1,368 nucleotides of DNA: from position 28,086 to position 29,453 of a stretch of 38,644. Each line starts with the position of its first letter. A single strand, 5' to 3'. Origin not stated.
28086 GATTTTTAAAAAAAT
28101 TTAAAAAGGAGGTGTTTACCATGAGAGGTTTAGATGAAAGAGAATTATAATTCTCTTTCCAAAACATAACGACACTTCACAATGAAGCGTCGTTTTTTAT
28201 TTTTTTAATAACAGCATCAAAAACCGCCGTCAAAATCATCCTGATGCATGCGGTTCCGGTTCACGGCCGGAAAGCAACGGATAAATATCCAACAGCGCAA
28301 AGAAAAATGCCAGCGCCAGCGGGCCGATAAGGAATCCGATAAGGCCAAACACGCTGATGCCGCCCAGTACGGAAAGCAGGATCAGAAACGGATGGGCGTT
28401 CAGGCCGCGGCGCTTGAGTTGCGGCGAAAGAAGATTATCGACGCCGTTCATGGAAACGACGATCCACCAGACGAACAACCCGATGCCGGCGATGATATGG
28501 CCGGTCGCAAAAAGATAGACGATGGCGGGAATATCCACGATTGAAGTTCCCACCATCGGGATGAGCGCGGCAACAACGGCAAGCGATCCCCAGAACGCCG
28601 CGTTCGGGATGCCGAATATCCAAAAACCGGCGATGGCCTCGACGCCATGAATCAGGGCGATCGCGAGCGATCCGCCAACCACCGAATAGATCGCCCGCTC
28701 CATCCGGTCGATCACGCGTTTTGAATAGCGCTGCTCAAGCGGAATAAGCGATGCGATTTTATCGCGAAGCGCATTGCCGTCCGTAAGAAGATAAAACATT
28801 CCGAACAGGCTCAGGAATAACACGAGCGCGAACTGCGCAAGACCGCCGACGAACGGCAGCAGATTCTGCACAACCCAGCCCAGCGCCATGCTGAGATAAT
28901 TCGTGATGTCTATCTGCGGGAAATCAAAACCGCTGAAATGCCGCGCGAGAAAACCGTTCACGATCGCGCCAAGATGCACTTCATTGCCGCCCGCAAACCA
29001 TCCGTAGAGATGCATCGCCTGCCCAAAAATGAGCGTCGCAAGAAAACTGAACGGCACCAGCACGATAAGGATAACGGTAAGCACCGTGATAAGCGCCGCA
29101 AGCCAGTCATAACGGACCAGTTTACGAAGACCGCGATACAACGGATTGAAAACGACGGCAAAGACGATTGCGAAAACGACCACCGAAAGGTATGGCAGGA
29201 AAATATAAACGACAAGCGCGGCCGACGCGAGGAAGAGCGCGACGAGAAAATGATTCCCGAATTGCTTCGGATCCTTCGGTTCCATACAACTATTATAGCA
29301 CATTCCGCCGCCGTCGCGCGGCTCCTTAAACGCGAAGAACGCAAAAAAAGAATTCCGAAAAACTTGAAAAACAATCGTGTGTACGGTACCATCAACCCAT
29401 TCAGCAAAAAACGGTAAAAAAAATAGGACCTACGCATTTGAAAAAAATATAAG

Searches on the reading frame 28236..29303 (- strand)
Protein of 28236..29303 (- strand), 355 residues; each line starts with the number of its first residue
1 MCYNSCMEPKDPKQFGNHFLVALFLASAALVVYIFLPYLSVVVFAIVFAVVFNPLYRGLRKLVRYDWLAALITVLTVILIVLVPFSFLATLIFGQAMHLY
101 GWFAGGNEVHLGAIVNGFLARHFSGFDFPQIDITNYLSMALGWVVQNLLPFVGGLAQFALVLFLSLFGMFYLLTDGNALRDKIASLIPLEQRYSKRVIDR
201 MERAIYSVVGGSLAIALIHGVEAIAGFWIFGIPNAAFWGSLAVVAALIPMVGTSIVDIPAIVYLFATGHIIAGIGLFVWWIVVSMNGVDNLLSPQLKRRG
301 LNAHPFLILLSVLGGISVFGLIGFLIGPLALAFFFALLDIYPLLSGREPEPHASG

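Call 12: search_protein_families(library=pfam, proteins=[window:28236-29303:-])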
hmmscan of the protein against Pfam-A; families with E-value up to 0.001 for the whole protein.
window:28236-29303:- (355 aa): 1 family
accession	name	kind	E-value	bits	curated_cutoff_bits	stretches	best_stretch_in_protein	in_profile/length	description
PF01594.21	AI-2E_transport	-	1.2e-47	163.2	34.3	1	21-341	4-326/327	AI-2E family transporter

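Call 16: find_encoding_contigs(protein=window:28236-29303:-, flank=3000, max_places=10)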
Protein window:28236-29303:- (355 aa): no gene with exactly this product is on record in the collection.

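Call 22: find_encoding_contigs(protein=window:28236-29285:-, flank=4000, max_places=10)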
Protein window:28236-29285:- (349 aa): 8 contigs read that carry it; 6 places shown.
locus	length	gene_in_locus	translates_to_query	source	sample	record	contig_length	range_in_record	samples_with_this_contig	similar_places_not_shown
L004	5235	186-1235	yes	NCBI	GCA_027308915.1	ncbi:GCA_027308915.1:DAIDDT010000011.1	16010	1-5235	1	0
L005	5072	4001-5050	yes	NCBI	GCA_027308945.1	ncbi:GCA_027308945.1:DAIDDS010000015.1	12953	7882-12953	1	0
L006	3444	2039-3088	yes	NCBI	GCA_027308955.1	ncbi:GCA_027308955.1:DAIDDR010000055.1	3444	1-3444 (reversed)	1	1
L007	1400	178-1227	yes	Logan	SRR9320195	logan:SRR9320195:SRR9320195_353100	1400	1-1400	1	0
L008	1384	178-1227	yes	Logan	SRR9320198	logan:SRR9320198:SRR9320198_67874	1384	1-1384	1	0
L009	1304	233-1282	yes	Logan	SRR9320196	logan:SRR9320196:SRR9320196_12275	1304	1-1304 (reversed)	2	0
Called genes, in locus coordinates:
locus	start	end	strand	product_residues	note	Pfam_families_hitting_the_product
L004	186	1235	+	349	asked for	PF01594:AI-2E_transport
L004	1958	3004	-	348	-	PF00291:PALP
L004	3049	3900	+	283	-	PF01996:F420_ligase (weak)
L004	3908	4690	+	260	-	PF13578:Methyltransf_24 (faint), PF05711:TylF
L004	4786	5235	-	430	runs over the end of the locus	PF13529:Peptidase_C39_2 (weak)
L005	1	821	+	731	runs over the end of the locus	PF13196:DUF4012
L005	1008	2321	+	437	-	PF07963:N_methyl (weak), PF09603:Fib_succ_major (faint)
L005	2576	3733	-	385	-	PF05697:Trigger_N, PF05698:Trigger_C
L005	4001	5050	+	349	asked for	PF01594:AI-2E_transport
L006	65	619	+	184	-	-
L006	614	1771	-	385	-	PF05697:Trigger_N, PF05698:Trigger_C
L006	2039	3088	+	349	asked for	PF01594:AI-2E_transport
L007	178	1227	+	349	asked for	PF01594:AI-2E_transport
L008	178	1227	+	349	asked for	PF01594:AI-2E_transport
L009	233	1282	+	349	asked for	PF01594:AI-2E_transport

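Call 48: find_related_loci(query=window:28236-29285:-, collection=metagenome_contigs, flank=4000)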
Query window:28236-29285:- (349 aa) in metagenome_contigs; peptide patterns used: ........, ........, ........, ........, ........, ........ (x = any residue, [..] = any of these).
369 stretches matched a pattern; 33 encode a relative of the query (tblastn E <= 1e-3); 33 distinct loci.
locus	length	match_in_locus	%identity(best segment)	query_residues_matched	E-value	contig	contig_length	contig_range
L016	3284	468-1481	70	1-338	2e-157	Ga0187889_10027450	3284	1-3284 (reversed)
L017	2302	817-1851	70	1-344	9e-154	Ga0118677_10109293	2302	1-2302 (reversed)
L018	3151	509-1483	42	28-346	2e-75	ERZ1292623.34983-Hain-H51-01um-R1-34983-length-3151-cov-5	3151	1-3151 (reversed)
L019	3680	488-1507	39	7-335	9e-67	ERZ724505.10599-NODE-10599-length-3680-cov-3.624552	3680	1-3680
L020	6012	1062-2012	43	24-336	2e-66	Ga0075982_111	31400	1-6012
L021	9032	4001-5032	35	5-344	4e-64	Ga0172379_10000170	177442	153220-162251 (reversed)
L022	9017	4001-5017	37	8-335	5e-63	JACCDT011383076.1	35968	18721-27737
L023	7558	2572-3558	37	5-335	2e-60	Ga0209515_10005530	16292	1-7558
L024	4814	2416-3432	36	1-338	3e-59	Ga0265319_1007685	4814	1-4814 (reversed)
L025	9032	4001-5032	38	11-336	8e-59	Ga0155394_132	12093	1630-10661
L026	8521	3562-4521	37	24-341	4e-58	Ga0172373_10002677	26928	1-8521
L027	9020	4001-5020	41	1-335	8e-63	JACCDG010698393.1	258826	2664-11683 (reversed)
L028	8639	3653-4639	37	5-335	1e-54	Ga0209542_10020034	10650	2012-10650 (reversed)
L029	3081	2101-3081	38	13-335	1e-54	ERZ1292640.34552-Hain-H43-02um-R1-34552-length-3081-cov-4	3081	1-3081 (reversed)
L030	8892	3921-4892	39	14-341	9e-54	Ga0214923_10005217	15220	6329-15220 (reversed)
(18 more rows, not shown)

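Call 83: find_encoding_contigs(protein=window:28236-29285:-, flank=10000, max_places=10)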
Protein window:28236-29285:- (349 aa): 8 contigs read that carry it; 6 places shown.
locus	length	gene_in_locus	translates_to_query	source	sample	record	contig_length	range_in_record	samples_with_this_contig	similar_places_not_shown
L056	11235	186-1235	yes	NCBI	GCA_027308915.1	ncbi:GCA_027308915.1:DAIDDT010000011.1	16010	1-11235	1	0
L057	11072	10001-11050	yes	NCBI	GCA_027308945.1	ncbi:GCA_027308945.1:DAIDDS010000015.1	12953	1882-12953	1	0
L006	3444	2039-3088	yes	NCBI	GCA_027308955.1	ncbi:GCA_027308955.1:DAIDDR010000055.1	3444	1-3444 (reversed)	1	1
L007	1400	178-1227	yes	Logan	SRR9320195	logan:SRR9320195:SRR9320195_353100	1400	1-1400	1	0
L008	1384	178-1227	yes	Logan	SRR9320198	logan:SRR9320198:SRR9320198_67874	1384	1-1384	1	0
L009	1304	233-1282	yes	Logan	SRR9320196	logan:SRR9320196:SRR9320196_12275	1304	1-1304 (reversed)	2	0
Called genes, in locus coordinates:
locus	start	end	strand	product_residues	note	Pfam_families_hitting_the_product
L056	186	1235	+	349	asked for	PF01594:AI-2E_transport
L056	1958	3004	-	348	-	PF00291:PALP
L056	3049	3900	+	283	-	PF01996:F420_ligase (weak)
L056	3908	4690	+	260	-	PF13578:Methyltransf_24 (faint), PF05711:TylF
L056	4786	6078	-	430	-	PF13529:Peptidase_C39_2 (weak)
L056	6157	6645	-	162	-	PF09900:DUF2127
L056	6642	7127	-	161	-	PF01569:PAP2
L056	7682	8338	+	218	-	PF00081:Sod_Fe_N, PF02777:Sod_Fe_C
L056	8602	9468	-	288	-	PF00551:Formyl_trans_N, PF02911:Formyl_trans_C (weak)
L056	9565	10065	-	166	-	PF01327:Pep_deformylase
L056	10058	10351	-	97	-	-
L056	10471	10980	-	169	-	PF02308:MgtC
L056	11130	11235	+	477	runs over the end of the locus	PF01336:tRNA_anti-codon, PF00152:tRNA-synt_2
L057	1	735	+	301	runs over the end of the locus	PF09924:LPG_synthase_C (weak)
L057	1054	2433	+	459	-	PF01071:GARS_A, PF02843:GARS_C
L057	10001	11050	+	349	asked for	PF01594:AI-2E_transport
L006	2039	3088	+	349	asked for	PF01594:AI-2E_transport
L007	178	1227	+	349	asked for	PF01594:AI-2E_transport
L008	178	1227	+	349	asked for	PF01594:AI-2E_transport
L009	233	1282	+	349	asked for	PF01594:AI-2E_transport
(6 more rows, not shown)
